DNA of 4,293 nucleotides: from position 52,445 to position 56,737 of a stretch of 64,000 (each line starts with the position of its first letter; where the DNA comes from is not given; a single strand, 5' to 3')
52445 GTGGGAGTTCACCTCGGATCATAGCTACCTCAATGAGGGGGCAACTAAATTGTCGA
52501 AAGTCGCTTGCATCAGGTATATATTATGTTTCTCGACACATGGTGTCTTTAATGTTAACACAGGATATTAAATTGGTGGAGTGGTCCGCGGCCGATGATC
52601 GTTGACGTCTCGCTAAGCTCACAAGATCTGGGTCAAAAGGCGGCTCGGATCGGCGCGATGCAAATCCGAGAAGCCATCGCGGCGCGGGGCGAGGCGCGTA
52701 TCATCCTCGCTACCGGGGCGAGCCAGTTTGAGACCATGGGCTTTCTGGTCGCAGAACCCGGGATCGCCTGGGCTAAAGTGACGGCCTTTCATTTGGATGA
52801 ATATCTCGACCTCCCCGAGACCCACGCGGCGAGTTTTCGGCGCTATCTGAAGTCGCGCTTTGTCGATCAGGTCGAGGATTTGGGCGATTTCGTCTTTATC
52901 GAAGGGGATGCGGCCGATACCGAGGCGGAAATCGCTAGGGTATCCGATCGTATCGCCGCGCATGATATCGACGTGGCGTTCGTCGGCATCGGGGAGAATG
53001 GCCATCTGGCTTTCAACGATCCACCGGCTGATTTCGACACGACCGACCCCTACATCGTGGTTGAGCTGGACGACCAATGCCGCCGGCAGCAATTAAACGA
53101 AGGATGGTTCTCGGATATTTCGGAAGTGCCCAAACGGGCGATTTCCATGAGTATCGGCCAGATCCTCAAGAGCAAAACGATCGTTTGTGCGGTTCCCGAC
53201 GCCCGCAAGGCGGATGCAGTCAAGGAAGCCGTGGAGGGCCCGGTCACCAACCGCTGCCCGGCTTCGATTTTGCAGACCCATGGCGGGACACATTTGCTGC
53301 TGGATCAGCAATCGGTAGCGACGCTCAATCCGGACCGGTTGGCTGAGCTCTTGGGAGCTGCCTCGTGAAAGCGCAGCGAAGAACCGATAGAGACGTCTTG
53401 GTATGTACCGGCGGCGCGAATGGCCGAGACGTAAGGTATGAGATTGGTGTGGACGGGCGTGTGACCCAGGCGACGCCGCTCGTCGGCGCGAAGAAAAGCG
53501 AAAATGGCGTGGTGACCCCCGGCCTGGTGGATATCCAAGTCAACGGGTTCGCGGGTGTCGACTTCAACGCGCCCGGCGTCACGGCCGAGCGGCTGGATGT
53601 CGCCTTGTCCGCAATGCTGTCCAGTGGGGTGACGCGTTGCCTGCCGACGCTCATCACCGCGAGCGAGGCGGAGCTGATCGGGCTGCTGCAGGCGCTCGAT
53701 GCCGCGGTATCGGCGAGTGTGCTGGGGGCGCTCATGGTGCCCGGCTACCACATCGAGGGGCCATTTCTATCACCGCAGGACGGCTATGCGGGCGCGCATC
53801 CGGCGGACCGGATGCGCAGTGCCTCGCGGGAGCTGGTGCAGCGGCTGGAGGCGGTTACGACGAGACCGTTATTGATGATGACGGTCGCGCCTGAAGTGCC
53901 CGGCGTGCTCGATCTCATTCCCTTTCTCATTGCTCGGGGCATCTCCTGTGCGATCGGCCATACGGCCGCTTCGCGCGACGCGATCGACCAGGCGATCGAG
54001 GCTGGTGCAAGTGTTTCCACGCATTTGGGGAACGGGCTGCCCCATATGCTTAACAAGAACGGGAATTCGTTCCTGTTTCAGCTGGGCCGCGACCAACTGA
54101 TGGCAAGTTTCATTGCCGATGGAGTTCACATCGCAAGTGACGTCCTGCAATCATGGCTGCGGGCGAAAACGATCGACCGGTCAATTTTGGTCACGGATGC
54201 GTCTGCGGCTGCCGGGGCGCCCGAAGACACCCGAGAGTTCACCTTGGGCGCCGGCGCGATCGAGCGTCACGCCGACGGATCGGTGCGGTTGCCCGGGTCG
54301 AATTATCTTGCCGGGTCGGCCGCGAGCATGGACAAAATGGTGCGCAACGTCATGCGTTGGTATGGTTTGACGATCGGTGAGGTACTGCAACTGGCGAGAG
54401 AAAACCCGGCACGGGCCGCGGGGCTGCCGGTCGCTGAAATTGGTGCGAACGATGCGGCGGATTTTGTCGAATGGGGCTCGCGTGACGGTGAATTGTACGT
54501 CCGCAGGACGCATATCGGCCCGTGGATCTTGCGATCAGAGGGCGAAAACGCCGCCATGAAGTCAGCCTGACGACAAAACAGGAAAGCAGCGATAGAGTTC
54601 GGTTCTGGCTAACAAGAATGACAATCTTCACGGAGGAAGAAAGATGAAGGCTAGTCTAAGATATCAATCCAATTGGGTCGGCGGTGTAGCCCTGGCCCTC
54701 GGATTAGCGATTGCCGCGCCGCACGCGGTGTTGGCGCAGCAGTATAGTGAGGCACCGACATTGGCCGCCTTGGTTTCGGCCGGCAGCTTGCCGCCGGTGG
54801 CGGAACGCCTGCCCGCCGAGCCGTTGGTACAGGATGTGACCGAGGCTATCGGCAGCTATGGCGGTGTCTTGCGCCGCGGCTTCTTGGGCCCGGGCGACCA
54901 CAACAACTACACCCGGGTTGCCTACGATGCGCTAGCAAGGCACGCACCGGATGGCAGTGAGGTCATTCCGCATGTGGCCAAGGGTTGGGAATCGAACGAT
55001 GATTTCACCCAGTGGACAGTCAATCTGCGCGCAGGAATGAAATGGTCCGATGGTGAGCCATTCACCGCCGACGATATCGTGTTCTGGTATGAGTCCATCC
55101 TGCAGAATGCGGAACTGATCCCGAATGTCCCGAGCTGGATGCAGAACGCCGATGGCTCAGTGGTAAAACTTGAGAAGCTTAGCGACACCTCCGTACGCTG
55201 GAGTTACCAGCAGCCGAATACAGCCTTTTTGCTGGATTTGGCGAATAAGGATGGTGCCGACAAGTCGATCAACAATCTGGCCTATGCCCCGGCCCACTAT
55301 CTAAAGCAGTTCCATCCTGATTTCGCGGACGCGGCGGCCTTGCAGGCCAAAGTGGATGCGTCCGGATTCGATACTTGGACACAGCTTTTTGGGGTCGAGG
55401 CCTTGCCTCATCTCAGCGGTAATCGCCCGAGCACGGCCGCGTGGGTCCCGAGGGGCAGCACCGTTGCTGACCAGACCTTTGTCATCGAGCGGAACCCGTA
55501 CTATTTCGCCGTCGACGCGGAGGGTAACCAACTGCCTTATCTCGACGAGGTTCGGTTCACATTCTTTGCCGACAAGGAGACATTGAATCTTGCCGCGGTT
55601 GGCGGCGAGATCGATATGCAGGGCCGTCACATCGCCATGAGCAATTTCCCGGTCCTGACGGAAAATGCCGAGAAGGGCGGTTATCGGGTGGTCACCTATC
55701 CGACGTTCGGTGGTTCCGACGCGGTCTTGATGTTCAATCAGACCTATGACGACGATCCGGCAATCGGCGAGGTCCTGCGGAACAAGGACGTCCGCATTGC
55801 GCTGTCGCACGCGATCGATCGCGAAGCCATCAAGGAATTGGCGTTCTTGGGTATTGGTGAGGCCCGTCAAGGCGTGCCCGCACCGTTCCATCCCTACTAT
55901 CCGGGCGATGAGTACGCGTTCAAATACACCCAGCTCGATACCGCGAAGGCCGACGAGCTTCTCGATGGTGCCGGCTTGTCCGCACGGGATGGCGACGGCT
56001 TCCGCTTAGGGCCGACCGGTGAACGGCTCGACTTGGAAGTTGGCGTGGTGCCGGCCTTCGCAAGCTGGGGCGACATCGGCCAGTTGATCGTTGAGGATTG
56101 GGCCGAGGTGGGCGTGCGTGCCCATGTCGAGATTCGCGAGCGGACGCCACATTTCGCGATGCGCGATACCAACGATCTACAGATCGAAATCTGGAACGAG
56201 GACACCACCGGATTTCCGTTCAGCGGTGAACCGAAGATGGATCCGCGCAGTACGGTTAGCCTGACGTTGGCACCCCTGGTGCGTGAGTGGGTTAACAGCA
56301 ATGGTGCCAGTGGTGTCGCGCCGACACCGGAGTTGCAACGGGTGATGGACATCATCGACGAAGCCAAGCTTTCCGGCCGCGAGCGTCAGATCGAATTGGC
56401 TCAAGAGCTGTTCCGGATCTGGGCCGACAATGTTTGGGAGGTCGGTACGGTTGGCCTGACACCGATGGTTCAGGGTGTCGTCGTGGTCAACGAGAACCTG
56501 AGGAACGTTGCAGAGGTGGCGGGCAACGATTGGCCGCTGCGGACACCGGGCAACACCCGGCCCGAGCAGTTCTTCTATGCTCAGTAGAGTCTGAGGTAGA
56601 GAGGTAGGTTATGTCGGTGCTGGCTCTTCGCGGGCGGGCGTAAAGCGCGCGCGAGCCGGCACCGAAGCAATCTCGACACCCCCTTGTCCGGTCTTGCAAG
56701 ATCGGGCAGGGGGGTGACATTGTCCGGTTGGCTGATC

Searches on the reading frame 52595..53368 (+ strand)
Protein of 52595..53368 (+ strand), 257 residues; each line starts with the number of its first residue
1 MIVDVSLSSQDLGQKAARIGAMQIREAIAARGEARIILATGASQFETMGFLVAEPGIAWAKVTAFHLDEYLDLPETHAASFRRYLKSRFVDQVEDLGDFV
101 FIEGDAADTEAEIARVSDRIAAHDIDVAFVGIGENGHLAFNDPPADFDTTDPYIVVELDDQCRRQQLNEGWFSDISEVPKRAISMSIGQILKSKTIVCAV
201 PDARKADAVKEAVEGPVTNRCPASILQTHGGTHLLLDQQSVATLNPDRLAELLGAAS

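Call 34: search_protein_families(library=pfam, proteins=[window:52595-53368:+], max_evalue=0.00001)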
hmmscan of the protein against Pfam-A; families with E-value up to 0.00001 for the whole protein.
window:52595-53368:+ (257 aa): 1 family
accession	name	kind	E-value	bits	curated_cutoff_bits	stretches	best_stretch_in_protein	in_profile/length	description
PF01182.26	Glucosamine_iso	-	1.7e-18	67.8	27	1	9-230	3-221/225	Glucosamine-6-phosphate isomerases/6-phosphogluconolactonase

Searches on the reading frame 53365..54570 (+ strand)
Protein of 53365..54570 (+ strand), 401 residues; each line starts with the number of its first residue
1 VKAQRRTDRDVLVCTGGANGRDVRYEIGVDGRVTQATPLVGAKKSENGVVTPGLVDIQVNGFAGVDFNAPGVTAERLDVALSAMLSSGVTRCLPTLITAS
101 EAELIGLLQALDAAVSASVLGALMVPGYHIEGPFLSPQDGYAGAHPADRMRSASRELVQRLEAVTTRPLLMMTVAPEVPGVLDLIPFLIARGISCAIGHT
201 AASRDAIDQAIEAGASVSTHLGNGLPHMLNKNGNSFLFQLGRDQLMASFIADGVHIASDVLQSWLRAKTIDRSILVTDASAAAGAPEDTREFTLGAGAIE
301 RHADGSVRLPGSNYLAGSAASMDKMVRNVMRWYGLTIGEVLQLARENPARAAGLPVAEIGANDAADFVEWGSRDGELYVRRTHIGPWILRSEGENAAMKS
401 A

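Call 34: search_protein_families(library=pfam, proteins=[window:53365-54570:+], max_evalue=0.00001)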
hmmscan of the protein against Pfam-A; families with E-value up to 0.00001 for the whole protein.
window:53365-54570:+ (401 aa): 1 family
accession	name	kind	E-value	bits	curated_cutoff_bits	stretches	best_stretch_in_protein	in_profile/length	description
PF01979.26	Amidohydro_1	-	4.2e-12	46.4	25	1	49-370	1-318/345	Amidohydrolase family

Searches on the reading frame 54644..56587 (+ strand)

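Call 34: search_protein_families(library=pfam, proteins=[window:54644-56587:+], max_evalue=0.00001)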
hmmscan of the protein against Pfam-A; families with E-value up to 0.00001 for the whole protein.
window:54644-56587:+ (647 aa): 1 family
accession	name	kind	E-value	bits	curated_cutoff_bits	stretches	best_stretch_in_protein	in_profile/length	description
PF00496.27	SBP_bac_5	-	1.7e-55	189.1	32.4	1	106-518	1-343/368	Bacterial extracellular solute-binding proteins, family 5 Middle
